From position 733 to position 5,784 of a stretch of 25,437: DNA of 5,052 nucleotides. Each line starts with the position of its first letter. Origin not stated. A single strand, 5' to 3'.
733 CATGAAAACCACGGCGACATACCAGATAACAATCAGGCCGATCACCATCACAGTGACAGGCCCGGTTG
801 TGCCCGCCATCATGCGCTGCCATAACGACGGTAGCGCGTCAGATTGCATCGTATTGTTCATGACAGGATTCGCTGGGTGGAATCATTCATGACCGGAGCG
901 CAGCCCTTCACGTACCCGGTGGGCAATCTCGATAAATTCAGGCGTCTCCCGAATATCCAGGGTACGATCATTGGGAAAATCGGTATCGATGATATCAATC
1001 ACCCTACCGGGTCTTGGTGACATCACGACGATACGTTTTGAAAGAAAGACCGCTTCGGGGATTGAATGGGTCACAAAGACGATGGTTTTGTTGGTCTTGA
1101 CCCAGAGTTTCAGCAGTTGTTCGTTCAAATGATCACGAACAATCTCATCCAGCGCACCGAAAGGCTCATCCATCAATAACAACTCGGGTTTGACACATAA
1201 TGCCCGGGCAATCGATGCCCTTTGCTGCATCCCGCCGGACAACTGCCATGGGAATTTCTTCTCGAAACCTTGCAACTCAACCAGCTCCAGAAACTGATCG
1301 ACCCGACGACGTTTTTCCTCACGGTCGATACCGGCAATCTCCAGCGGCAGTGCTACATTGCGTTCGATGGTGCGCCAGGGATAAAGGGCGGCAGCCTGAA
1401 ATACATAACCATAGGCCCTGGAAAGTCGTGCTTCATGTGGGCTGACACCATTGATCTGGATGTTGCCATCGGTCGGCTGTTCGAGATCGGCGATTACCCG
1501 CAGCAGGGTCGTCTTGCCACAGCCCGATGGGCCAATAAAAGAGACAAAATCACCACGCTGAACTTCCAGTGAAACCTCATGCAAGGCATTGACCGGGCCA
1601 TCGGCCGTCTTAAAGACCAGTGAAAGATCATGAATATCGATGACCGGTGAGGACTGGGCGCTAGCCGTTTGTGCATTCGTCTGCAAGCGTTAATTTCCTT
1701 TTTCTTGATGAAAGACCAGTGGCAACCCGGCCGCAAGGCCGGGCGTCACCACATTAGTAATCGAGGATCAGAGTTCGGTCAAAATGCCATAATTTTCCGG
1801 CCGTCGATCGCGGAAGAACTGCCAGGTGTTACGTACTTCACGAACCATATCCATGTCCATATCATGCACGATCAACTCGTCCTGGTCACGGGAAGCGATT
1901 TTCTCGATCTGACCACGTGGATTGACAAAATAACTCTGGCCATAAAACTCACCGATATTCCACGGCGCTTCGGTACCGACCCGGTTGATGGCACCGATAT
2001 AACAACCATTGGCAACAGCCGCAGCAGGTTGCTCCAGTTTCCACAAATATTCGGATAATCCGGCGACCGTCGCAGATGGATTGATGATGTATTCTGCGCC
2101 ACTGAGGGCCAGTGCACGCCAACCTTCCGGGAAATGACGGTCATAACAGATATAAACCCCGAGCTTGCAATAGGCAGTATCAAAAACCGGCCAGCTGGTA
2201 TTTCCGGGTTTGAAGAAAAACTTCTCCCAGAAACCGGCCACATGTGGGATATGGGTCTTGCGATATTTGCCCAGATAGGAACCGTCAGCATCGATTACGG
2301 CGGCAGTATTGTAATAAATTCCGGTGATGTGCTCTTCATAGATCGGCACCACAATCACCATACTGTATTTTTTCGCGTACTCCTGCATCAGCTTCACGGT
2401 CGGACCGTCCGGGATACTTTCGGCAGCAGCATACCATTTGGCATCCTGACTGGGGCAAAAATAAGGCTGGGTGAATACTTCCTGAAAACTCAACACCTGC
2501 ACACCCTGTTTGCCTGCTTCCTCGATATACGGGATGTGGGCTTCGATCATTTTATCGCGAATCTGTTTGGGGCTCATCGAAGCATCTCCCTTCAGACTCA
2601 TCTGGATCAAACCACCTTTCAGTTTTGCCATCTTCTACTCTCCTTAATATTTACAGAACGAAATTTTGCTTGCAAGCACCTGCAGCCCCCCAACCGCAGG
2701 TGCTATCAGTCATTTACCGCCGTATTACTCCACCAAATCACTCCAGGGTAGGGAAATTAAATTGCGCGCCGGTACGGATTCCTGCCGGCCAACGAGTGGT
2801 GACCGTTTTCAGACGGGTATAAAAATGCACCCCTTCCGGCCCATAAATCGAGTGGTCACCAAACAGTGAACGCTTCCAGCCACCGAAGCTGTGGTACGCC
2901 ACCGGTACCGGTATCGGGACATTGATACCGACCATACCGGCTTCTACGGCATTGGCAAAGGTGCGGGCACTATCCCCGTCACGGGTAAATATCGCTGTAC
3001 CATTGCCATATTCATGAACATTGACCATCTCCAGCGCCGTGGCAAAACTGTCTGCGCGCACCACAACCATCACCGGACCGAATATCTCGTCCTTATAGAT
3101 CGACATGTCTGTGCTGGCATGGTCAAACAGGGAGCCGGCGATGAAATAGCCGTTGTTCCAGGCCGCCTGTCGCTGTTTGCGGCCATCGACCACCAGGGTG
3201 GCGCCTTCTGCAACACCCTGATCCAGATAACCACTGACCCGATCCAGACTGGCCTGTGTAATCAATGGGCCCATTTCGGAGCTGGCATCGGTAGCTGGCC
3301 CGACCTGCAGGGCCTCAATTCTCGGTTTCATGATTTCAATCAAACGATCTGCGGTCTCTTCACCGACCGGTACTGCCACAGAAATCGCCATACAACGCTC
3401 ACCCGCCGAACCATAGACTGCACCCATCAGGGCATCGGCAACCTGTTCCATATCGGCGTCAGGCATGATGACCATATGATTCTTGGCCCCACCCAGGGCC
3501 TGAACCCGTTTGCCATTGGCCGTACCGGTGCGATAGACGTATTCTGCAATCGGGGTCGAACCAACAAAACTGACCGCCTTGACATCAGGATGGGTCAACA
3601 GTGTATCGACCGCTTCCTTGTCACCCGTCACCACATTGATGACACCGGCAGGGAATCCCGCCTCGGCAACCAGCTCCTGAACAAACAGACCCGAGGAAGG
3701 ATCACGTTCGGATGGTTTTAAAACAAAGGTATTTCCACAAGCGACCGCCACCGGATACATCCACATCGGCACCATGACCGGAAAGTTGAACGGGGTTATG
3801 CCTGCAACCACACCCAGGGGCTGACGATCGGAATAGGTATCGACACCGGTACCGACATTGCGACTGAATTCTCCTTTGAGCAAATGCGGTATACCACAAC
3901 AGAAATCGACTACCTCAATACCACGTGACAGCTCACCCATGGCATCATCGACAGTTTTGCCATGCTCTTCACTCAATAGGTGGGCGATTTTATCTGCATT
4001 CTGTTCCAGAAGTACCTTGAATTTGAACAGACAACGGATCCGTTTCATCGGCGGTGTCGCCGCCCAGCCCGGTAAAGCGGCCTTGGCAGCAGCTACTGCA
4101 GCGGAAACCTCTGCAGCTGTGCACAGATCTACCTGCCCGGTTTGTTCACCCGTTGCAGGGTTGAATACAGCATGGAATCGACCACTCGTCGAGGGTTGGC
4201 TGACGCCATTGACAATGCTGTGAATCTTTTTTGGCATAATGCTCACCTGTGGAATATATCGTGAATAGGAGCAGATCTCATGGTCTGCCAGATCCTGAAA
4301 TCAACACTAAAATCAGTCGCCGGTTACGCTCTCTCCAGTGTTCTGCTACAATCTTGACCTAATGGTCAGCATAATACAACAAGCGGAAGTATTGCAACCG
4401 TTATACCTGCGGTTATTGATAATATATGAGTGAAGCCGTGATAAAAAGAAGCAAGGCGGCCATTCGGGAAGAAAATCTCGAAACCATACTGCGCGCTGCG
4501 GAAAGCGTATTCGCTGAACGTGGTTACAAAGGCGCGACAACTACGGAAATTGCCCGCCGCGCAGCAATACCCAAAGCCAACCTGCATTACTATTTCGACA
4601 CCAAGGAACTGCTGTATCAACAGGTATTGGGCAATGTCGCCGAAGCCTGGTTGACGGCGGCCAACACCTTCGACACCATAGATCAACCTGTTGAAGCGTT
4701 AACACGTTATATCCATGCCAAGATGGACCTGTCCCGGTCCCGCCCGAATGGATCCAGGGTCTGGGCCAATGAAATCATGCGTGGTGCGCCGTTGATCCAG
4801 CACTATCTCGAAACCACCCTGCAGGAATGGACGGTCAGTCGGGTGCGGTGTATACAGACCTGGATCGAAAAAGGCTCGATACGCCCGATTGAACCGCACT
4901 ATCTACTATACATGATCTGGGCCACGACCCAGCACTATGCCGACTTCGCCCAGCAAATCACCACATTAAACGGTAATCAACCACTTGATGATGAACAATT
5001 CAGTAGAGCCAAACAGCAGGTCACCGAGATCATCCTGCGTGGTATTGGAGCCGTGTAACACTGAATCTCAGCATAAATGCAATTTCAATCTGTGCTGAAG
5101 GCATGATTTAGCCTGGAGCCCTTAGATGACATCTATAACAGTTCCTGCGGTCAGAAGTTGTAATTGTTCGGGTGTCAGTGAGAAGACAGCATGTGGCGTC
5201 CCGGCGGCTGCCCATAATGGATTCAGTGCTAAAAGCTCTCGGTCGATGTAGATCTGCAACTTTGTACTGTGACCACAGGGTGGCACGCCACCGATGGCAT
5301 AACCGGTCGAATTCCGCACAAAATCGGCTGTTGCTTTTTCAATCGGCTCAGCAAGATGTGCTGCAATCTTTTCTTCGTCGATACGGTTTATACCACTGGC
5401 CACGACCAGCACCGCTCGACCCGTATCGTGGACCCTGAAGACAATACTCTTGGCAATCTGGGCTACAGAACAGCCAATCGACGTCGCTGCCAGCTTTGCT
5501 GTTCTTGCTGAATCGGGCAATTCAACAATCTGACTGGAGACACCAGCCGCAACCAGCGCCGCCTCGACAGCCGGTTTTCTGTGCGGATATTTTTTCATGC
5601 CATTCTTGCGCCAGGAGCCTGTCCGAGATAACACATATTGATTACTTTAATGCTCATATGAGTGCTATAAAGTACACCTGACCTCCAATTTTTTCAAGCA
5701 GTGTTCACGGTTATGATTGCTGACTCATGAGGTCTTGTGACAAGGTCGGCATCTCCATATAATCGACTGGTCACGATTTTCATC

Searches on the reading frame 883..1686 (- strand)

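Call 69: search_protein_families(library=pfam, proteins=[window:883-1686:-], max_evalue=0.001)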
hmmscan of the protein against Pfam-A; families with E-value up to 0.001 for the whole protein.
window:883-1686:- (267 aa): 3 families
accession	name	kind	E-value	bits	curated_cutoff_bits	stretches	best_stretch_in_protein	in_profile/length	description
PF00005.33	ABC_tran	-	9.7e-35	120.6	25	1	35-176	1-136/137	ABC transporter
PF13304.12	AAA_21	-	2.3e-05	25.1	27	0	48-71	2-25/304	AAA domain, putative AbiEii toxin, Type IV TA system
PF09818.15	ABC_ATPase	-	2.7e-05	23.8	23.2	1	148-221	157-230/283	P-loop domain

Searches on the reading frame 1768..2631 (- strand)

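Call 69: search_protein_families(library=pfam, proteins=[window:1768-2631:-], max_evalue=0.001)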
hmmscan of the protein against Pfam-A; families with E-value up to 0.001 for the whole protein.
window:1768-2631:- (287 aa): 1 family
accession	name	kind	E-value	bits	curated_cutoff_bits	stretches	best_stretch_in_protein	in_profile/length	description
PF00795.27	CN_hydrolase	-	1.4e-61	208.5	23.2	1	25-267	14-255/256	Carbon-nitrogen hydrolase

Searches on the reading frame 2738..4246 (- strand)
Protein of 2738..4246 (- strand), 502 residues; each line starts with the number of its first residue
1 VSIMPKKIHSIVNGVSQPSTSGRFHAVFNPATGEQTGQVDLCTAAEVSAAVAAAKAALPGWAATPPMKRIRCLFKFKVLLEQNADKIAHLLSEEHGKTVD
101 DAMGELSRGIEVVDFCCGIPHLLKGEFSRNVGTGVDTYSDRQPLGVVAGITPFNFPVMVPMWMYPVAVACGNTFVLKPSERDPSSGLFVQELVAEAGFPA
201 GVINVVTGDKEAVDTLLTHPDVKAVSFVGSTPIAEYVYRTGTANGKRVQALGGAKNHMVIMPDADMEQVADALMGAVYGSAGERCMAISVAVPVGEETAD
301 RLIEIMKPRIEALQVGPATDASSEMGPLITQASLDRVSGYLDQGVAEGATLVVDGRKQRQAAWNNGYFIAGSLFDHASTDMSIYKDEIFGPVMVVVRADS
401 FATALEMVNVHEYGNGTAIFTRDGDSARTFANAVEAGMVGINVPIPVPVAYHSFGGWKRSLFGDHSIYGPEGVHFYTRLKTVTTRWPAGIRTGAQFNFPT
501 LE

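Call 69: search_protein_families(library=pfam, proteins=[window:2738-4246:-], max_evalue=0.001)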
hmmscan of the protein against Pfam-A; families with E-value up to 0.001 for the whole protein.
window:2738-4246:- (502 aa): 1 family
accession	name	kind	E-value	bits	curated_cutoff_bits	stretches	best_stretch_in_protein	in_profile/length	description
PF00171.27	Aldedh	-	2.1e-140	468.8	23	1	21-482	6-461/461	Aldehyde dehydrogenase family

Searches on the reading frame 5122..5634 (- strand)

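Call 69: search_protein_families(library=pfam, proteins=[window:5122-5634:-], max_evalue=0.001)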
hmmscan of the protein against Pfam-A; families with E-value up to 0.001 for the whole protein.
window:5122-5634:- (170 aa): 1 family
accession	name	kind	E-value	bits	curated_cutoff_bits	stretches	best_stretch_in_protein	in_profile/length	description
PF04073.20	tRNA_edit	-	1.3e-23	83.9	25.5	1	42-159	3-121/123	Aminoacyl-tRNA editing domain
